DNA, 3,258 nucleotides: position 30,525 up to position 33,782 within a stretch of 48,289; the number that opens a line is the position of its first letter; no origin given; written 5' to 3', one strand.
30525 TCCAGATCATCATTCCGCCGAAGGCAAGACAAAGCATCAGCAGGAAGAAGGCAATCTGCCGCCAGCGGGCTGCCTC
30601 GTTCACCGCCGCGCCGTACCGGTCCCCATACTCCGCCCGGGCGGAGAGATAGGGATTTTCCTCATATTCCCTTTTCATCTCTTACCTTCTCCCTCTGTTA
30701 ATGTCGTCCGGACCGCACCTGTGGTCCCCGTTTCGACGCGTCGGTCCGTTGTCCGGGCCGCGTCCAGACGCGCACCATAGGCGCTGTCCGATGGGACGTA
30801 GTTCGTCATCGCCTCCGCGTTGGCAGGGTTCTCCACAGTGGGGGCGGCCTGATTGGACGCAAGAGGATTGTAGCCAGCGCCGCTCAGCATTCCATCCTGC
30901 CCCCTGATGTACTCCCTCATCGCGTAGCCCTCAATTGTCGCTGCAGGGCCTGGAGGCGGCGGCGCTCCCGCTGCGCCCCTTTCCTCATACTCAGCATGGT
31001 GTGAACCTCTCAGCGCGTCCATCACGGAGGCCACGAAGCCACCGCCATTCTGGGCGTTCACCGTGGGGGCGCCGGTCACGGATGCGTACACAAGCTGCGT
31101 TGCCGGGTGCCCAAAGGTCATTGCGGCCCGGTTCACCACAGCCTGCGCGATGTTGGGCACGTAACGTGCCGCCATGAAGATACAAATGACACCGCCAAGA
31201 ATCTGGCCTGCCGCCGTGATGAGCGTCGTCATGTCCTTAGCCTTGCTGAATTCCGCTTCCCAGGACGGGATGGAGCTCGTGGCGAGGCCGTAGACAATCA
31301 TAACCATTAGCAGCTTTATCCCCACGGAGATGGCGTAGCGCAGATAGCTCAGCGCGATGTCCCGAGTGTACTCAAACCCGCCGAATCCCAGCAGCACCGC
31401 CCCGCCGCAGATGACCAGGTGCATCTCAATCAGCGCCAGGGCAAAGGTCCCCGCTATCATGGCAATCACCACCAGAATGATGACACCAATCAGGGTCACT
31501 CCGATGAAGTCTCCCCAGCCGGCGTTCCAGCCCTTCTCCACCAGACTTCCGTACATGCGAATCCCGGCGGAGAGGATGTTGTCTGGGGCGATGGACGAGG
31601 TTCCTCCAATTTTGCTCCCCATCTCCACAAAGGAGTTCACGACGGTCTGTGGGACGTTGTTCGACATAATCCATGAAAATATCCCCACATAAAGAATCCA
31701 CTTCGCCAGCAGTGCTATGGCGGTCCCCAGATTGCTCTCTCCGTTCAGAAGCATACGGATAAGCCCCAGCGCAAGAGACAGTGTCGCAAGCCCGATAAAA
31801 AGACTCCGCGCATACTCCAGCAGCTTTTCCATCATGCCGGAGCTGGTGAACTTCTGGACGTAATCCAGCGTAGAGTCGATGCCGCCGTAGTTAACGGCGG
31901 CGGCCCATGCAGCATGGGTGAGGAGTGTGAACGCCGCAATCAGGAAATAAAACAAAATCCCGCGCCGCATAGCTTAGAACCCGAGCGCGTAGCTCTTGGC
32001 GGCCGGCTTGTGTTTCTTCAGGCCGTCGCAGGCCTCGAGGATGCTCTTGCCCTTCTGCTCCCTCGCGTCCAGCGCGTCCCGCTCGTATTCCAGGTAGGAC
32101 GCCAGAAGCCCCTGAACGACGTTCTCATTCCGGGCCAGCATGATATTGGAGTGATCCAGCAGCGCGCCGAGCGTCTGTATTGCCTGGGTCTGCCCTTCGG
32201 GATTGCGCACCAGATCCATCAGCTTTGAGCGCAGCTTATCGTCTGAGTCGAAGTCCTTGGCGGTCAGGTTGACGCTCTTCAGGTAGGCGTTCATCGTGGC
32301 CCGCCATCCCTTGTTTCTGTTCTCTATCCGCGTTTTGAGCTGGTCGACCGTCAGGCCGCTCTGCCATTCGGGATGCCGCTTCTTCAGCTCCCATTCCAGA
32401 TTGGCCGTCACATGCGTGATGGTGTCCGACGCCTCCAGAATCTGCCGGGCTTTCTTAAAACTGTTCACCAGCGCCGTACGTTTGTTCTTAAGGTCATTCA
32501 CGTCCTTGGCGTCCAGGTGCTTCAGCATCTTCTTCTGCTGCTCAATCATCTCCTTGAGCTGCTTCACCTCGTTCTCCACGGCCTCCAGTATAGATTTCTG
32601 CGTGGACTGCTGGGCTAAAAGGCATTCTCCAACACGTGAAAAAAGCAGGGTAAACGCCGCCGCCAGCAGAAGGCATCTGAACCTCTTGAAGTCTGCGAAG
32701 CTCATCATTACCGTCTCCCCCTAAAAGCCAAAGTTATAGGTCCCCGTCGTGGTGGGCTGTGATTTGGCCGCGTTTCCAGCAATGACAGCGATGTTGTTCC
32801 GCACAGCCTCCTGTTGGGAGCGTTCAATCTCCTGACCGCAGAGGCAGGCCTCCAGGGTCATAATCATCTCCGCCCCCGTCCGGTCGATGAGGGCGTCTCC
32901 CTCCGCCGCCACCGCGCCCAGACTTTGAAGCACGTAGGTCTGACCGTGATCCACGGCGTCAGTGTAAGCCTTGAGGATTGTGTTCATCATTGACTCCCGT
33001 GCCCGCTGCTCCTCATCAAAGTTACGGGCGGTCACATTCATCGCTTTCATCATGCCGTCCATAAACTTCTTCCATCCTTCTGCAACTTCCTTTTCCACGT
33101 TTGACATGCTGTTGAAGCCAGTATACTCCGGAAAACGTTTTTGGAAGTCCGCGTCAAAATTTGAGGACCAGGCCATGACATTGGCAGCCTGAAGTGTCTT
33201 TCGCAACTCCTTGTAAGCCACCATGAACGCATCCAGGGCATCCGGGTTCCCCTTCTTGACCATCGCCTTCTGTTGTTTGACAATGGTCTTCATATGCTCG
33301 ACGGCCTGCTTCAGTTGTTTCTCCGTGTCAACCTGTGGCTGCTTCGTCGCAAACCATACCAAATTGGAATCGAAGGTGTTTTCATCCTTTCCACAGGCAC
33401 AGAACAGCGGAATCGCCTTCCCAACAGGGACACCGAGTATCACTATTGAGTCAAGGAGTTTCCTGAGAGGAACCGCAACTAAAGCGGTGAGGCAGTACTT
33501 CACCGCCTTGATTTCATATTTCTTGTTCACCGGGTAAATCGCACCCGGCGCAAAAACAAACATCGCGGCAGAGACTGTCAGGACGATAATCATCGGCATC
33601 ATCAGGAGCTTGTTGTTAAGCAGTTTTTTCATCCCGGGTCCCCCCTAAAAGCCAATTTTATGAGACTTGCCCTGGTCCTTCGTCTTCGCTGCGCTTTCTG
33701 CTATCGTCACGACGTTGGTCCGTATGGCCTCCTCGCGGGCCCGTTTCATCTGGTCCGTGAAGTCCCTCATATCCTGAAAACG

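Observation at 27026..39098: Complete Trb/P-type T4SS operon with no coupling protein, relaxase, integrase or att repeats in view, set among core genes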

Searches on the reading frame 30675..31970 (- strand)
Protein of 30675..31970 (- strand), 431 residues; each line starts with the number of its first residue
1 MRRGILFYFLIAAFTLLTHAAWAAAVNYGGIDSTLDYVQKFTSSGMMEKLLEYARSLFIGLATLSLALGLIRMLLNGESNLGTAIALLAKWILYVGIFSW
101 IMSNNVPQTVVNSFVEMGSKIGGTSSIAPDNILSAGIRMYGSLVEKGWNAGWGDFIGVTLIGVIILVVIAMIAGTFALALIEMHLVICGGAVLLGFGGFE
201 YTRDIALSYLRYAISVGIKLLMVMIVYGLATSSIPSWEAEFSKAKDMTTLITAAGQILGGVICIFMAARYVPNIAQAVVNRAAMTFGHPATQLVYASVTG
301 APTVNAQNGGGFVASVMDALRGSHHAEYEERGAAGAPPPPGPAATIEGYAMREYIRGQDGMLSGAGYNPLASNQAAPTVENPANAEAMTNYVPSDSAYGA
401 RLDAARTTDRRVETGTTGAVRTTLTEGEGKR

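Call 5: search_protein_families(library=pfam, proteins=[window:30675-31970:-], max_evalue=0.01)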
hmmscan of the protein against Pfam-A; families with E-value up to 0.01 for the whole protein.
window:30675-31970:- (431 aa): 1 family
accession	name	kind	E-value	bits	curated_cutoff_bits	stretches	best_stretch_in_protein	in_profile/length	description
PF04610.19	TrbL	-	3.6e-22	79.6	25.9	1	63-267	2-211/215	TrbL/VirB6 plasmid conjugal transfer protein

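Call 7: search_protein_families(library=ncbifam, proteins=[window:30675-31970:-], max_evalue=0.01)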
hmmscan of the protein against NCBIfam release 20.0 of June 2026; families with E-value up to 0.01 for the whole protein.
window:30675-31970:- (431 aa): 3 families
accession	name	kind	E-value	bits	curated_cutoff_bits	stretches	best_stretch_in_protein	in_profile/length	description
TIGR02783.1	TrbL_P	equivalog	1.8e-39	135.9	128.85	1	29-314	5-285/298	P-type conjugative transfer protein TrbL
NF010415.0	PRK13841.1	subfamily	3.8e-31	108.6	517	1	7-293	8-291/393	conjugal transfer protein TrbL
NF010449.0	PRK13875.1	subfamily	7.5e-12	45.1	442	1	84-401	56-376/443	conjugal transfer protein TrbL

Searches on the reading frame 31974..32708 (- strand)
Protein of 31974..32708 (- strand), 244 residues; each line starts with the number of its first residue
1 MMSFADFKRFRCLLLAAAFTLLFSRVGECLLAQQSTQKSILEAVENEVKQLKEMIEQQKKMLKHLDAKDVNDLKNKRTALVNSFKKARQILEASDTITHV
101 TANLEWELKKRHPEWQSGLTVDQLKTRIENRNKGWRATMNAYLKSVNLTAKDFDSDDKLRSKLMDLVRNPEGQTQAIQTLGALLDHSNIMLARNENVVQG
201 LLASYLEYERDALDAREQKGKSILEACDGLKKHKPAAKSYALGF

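Call 5: search_protein_families(library=pfam, proteins=[window:31974-32708:-], max_evalue=0.01)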
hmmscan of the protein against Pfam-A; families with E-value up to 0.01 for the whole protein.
window:31974-32708:- (244 aa): 0 families

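Call 7: search_protein_families(library=ncbifam, proteins=[window:31974-32708:-], max_evalue=0.01)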
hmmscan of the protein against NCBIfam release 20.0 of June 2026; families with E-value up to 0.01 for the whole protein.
window:31974-32708:- (244 aa): 4 families
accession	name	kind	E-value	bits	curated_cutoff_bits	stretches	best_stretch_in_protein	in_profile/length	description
TIGR02780.1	TrbJ_Ti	equivalog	2.9e-10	40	100.55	1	36-184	55-196/253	P-type conjugative transfer protein TrbJ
NF010416.0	PRK13842.1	subfamily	1.3e-07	31.1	360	1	42-179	58-202/267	conjugal transfer protein TrbJ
NF010448.0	PRK13874.1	subfamily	3.3e-06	26.3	225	1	41-179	48-182/246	conjugal transfer protein TrbJ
NF002244.0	PRK01156.1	equivalog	0.0073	14.4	847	1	39-166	483-599/895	DNA double-strand break repair ATPase Rad50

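Call 34: search_solved_structures(query=A2, max_evalue=10, show_alignments=1)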
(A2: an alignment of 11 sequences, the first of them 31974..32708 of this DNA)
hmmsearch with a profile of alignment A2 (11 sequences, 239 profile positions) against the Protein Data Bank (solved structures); distinct sequences matched with E-value up to 10: 18.
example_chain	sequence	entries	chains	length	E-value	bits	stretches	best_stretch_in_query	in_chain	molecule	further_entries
4qie_A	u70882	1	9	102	0.018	17.5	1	164-226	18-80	Propanediol utilization protein PduA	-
4p7t_A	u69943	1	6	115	0.027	16.9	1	164-226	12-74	Polyhedral bodies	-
4p7v_A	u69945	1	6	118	0.029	16.8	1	164-226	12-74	Polyhedral bodies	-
4rbu_A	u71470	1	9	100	0.03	16.7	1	162-226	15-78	Propanediol utilization protein PduA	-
7upo_C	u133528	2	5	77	0.035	16.5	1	43-96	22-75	DHT03 protein C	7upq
6g6h_A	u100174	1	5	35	0.15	14.4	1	31-63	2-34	5H2L_2.1-I9L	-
3ngk_A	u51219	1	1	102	0.17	14.2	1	164-226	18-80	Propanediol utilization protein pduA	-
4ppd_A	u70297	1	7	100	0.2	14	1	162-226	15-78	Propanediol utilization protein PduA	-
4p2s_A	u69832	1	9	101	0.21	14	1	161-226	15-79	Putative propanediol utilization protein PduA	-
4uot_A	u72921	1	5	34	0.22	13.9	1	31-62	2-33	DESIGNED HELICAL BUNDLE 5H2L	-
7upp_C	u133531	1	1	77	0.28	13.5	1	43-92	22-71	DHT03 protein C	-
4qif_A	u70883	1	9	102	0.46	12.8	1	164-226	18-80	Propanediol utilization protein PduA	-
6wrv_D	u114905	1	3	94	0.5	12.7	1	113-163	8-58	Computationally designed protein 3DS18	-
2jyn_A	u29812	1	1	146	0.66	12.3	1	92-145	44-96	UPF0368 protein YPL225W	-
4qig_A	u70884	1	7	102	0.88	11.9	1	164-226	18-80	Propanediol utilization protein PduA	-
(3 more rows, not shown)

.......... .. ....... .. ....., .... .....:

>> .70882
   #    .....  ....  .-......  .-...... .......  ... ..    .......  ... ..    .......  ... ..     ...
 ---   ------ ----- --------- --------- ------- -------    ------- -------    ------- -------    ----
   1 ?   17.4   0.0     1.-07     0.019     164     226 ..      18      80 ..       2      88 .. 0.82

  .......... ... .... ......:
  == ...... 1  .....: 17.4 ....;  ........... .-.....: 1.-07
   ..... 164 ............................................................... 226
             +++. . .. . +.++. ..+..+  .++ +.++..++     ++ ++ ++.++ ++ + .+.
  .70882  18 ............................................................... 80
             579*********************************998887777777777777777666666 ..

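Call 75: find_homologous_proteins(query=window:31974-32708:-, max_evalue=0.00001)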
Query window:31974-32708:- (244 aa): 43 proteins with E <= 0.00001 among 533 candidates.
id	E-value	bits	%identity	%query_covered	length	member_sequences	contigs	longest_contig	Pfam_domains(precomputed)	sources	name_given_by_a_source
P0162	1.9e-153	526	100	100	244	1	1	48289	-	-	-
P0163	7.5e-126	436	83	100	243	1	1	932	-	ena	-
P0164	3.4e-93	329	63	100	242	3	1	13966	-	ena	-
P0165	4.7e-92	325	61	100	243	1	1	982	-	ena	-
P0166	5.0e-92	325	60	100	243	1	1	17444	-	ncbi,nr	ncbi:MAG: hypothetical protein K6E38_04730 [Fretibacterium sp.]|nr:hypothetical protein [Fretibacter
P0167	2.4e-91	323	63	95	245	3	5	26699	-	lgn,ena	-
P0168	3.9e-91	322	62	98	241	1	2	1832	-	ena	-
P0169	2.8e-90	320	61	97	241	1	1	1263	-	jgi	jgi:P-type conjugative transfer protein TrbJ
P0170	3.6e-90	319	62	90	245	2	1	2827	-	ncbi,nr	ncbi:MAG: hypothetical protein IJU98_09425 [Synergistaceae bacterium]|nr:hypothetical protein [Syner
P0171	1.3e-89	317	60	100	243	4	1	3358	-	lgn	-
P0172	3.8e-89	316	62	98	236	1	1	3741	-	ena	-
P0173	1.5e-88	314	61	98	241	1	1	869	-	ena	-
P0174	3.7e-88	313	61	97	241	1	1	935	-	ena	-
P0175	4.5e-88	312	63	90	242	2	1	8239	-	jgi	jgi:P-type conjugative transfer protein TrbJ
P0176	7.2e-88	312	63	92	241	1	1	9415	-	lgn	-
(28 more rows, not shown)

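Call 82: predict_structure(alignment_id=A6)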
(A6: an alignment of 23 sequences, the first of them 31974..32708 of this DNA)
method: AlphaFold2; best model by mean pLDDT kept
length: 244 residues; sequences in the alignment: 23
mean_pLDDT: 50.2   pTM: 0.28
mean pLDDT of the five models: 50.2, 48.7, 47.7, 46.2, 45.4
residues with pLDDT >= 90: 0; 70-90: 12; 50-70: 87; < 50: 145
segments of 3 or more residues with pLDDT < 50: 1-3, 25-48, 50-52, 57-59, 76-99, 147-210, 233-244
pLDDT, mean of each block of 10 residues (from residue 1): 56 65 47 38 44 48 51 47 45 47 63 67 72 66 51 41 42 43 41 38 44 53 50 47 40
secondary structure, 60 per line:
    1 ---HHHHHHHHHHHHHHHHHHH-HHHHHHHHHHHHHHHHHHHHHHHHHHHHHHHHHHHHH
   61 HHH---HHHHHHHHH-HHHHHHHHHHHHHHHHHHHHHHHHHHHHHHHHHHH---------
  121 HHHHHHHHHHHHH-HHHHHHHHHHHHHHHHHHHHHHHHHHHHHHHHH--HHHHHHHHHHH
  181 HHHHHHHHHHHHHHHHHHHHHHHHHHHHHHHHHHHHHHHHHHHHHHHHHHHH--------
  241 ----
elements in order: H4-22 H24-63 H67-75 H77-111 H121-133 H135-167 H170-232

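Call 84: fold_search(model_id=the predicted structure, library=pdb)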
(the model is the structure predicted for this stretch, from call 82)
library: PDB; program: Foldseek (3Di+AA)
matches with E <= 10: 361; with E <= 0.001: 0
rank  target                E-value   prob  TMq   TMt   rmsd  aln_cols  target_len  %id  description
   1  9qwr_B                5.2e-02  0.75  0.23  0.30  12.0       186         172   17  MIC60 helical bundle dimer (released 2026-02-25)
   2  9qwr_A                6.2e-02  0.82  0.25  0.33   9.1       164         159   18  MIC60 helical bundle dimer (released 2026-02-25)
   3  3q0k_A                1.2e-01  0.51  0.23  0.21  28.7       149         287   15  Crystal structure of Human PACSIN 2 F-BAR (released 2012-02-15)
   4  3hai_C                1.7e-01  0.54  0.22  0.20  20.3       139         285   11  Crystal structure of human PACSIN1 F-BAR domain (P21 lattice) (released 2009-06-16)
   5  2efl                  2.7e-01  0.77  0.32  0.29  44.1       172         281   11  Crystal structure of the EFC domain of formin-binding protein 17 (released 2007-05-29)
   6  2x3v_B                3.0e-01  0.38  0.22  0.20  21.0       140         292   13  Structure of The F-BAR Domain of Mouse Syndapin I (released 2010-04-07)
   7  8auw_D                3.8e-01  0.63  0.29  0.41   8.0       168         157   13  Cryo-EM structure of human BIRC6 in complex with SMAC. (released 2023-02-15)
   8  7q83_B                4.3e-01  0.60  0.27  0.37  13.7       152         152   12  Crystal structure of S. cerevisiae Sso2 in complex with the pleckstrin homology domain of Sec3 (released 2022-08-31)
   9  4afl_A                4.3e-01  0.57  0.22  0.39   5.9        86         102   13  The crystal structure of the ING4 dimerization domain reveals the functional organization of the ING family of chromat (released 2012-02-22)
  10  5m4y_E                4.8e-01  0.69  0.26  0.33   6.4       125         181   12  Crystal structure of the Sec3/Sso2 complex at 2.20 angstrom resolution (released 2017-02-08)
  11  3hai_A                5.4e-01  0.25  0.24  0.21  40.0       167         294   12  Crystal structure of human PACSIN1 F-BAR domain (P21 lattice) (released 2009-06-16)
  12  3i2w_B                6.1e-01  0.21  0.21  0.20  41.3       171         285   16  Crystal structure of EFC/F-BAR domain of Drosophila Syndapin/PACSIN (released 2010-03-02)
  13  5m4y_A                6.5e-01  0.66  0.27  0.34   5.9       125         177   12  Crystal structure of the Sec3/Sso2 complex at 2.20 angstrom resolution (released 2017-02-08)
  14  8eja_A                6.5e-01  0.28  0.19  0.34   8.6       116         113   17  Computational design of potent and selective inhibitors of Bak and Bax (released 2024-03-20)
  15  4bne_A                6.5e-01  0.18  0.23  0.20  42.7       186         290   12  Pacsin2 Interacts with Membranes and Actin-Filaments (released 2014-05-14)
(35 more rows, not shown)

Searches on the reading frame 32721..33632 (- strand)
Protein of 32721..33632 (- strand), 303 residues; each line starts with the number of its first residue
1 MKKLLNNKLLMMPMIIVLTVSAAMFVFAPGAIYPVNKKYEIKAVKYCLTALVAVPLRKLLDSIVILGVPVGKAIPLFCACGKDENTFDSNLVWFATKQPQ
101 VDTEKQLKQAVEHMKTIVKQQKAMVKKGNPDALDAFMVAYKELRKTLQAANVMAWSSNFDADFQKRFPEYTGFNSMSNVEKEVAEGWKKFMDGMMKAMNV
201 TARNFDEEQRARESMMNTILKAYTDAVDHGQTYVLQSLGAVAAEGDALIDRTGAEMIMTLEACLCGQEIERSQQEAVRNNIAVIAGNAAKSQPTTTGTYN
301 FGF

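Call 5: search_protein_families(library=pfam, proteins=[window:32721-33632:-], max_evalue=0.01)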
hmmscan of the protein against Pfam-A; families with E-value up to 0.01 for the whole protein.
window:32721-33632:- (303 aa): 1 family
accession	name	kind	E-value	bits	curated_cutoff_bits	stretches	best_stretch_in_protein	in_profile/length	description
PF01649.23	Ribosomal_S20p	-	0.0085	17.2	29.5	0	108-147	21-61/83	Ribosomal protein S20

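Call 7: search_protein_families(library=ncbifam, proteins=[window:32721-33632:-], max_evalue=0.01)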
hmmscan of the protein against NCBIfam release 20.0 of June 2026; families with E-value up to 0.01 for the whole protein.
window:32721-33632:- (303 aa): 2 families
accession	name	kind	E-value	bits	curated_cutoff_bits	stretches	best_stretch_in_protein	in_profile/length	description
NF010448.0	PRK13874.1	subfamily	0.0034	16.4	225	1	105-221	53-168/246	conjugal transfer protein TrbJ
NF038293.1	permease_SagH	equivalog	0.0074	15.1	450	1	176-229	55-108/370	SagH family ABC transporter permease subunit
